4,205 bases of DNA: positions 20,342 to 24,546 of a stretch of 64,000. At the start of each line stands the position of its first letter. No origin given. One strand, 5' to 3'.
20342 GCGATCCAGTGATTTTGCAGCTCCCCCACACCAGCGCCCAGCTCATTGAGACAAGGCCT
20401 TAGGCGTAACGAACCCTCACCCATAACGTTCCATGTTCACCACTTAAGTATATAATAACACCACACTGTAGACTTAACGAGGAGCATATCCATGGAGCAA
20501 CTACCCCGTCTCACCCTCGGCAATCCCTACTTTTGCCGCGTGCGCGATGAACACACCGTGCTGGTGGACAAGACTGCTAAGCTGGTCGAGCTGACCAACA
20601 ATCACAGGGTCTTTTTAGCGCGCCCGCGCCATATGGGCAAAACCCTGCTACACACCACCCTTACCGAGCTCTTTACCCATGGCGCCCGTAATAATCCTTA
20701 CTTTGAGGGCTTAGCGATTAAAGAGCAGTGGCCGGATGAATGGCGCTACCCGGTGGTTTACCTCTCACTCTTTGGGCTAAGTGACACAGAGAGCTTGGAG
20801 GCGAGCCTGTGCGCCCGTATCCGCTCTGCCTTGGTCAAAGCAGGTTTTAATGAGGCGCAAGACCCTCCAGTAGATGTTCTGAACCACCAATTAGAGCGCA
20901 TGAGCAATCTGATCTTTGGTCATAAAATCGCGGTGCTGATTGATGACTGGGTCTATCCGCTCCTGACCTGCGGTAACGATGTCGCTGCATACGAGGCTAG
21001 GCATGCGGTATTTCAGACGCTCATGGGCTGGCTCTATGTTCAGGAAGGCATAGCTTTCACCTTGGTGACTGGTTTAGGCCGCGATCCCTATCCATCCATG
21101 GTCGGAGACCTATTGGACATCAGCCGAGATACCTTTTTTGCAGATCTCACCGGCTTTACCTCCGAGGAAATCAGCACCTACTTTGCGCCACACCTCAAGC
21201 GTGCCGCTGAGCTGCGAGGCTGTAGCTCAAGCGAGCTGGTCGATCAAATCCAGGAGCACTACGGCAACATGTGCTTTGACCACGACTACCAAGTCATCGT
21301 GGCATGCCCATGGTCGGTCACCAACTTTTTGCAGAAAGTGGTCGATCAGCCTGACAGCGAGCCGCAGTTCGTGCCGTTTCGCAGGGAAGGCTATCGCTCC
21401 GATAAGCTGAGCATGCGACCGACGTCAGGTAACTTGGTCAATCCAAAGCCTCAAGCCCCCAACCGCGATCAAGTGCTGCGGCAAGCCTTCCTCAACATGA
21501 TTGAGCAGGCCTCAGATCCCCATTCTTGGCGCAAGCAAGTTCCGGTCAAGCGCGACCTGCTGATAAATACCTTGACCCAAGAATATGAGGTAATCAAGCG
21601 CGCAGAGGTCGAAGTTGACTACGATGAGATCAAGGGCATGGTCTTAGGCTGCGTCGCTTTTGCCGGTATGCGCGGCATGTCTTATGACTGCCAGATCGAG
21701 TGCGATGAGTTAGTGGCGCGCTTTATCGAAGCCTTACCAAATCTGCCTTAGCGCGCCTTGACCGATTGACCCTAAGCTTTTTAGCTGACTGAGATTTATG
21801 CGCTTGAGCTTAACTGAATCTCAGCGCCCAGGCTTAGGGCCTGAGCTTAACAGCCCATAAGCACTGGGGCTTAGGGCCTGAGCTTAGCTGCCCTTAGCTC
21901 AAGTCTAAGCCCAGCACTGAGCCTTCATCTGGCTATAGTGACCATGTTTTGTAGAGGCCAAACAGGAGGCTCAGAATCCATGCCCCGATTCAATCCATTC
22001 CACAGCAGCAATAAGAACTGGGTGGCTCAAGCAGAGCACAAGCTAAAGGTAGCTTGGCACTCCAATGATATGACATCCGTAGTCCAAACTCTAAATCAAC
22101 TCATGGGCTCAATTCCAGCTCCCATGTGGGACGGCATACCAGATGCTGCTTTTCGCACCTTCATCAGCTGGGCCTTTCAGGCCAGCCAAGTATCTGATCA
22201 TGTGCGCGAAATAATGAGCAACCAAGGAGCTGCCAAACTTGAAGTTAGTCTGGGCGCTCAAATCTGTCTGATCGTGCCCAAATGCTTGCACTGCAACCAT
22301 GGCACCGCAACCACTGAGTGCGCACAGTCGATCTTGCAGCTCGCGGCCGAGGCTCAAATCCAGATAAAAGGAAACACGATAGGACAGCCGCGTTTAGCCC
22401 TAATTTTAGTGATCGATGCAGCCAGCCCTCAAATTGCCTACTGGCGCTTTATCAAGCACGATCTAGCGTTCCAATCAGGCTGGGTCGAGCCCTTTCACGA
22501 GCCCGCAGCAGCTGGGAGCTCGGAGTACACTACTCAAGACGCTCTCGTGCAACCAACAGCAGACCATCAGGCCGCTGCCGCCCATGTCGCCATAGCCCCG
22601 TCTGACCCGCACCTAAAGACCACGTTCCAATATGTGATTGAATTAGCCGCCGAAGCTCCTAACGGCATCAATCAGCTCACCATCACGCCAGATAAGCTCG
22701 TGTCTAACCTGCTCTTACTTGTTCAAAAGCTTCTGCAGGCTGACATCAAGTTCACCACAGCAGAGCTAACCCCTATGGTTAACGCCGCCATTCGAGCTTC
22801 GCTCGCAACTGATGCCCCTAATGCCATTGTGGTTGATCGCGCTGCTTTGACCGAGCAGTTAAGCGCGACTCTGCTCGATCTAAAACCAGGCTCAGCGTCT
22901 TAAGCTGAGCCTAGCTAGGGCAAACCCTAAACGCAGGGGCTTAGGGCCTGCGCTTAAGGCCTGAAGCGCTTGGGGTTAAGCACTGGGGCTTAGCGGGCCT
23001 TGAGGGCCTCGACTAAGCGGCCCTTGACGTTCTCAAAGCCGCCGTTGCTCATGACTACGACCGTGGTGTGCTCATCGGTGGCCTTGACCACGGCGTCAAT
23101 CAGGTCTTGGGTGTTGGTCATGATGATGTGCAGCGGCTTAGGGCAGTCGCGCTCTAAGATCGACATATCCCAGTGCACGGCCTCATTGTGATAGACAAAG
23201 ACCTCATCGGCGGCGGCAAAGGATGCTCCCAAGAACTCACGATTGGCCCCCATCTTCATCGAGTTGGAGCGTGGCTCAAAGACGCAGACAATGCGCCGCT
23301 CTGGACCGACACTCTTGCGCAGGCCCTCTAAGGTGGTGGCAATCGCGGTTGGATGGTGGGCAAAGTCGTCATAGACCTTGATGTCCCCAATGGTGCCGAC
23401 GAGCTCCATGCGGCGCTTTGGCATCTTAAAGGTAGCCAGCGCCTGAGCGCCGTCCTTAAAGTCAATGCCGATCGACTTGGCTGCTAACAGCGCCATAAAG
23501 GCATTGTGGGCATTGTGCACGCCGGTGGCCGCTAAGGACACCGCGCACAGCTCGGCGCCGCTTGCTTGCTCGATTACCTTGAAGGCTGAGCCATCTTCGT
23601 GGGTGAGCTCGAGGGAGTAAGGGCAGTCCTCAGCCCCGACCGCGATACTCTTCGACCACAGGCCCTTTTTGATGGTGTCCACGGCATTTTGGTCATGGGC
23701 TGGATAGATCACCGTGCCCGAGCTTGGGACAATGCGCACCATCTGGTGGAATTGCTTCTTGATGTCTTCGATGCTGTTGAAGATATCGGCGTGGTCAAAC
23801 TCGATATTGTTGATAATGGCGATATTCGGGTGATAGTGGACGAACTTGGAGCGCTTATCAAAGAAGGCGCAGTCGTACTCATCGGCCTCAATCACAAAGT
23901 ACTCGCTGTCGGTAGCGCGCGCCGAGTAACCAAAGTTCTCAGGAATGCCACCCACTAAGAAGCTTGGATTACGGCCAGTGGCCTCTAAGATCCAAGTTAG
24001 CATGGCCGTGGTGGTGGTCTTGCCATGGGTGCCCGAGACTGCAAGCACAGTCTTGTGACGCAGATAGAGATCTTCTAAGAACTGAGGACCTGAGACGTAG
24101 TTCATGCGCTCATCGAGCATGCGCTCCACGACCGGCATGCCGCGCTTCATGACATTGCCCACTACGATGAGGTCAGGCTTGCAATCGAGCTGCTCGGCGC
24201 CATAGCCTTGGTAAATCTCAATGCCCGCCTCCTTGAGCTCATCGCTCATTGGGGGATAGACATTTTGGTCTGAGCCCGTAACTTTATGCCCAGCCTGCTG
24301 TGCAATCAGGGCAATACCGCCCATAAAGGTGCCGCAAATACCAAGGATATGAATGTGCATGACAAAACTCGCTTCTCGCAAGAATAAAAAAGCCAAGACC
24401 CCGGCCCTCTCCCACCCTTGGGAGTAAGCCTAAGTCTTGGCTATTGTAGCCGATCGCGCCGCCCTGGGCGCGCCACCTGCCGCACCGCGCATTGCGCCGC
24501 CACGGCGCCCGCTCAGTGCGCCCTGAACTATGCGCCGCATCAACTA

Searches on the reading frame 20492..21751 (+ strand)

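Call 56: search_protein_families(library=pfam, proteins=[window:20492-21751:+], max_evalue=0.00001)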
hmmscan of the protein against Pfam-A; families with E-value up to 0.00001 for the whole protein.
window:20492-21751:+ (419 aa): 1 family
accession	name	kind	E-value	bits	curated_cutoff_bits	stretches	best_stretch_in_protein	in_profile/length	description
PF09820.16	AAA-ATPase_like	-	4.2e-21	76.1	26.1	1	13-195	6-192/201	Predicted AAA-ATPase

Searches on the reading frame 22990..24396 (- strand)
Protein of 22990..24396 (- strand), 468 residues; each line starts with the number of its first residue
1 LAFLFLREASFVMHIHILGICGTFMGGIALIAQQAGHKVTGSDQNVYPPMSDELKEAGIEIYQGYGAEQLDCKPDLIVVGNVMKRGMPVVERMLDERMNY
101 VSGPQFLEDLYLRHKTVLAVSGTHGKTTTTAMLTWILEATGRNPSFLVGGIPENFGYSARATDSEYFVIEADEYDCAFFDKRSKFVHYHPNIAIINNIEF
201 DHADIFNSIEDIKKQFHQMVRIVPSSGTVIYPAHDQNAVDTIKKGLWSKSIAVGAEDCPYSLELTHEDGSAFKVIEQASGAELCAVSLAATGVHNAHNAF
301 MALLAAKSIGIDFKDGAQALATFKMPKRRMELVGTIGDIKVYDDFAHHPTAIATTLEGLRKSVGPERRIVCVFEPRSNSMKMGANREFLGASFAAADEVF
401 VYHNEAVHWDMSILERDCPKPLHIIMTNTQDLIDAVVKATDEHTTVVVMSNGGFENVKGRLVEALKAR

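Call 58: search_protein_families(library=pfam, proteins=[window:22990-24396:-], max_evalue=0.00001)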
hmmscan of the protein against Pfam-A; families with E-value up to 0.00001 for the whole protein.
window:22990-24396:- (468 aa): 3 families
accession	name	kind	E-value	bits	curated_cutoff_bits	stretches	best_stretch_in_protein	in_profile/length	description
PF08245.18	Mur_ligase_M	-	2.1e-23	83.8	24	1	120-306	1-200/200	Mur ligase middle domain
PF01225.30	Mur_ligase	-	1.3e-22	80.4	21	1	14-113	1-93/95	Mur ligase family, catalytic domain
PF02875.26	Mur_ligase_C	-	4.4e-16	60.3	28.4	1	328-452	1-127/127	Mur ligase, glutamate ligase domain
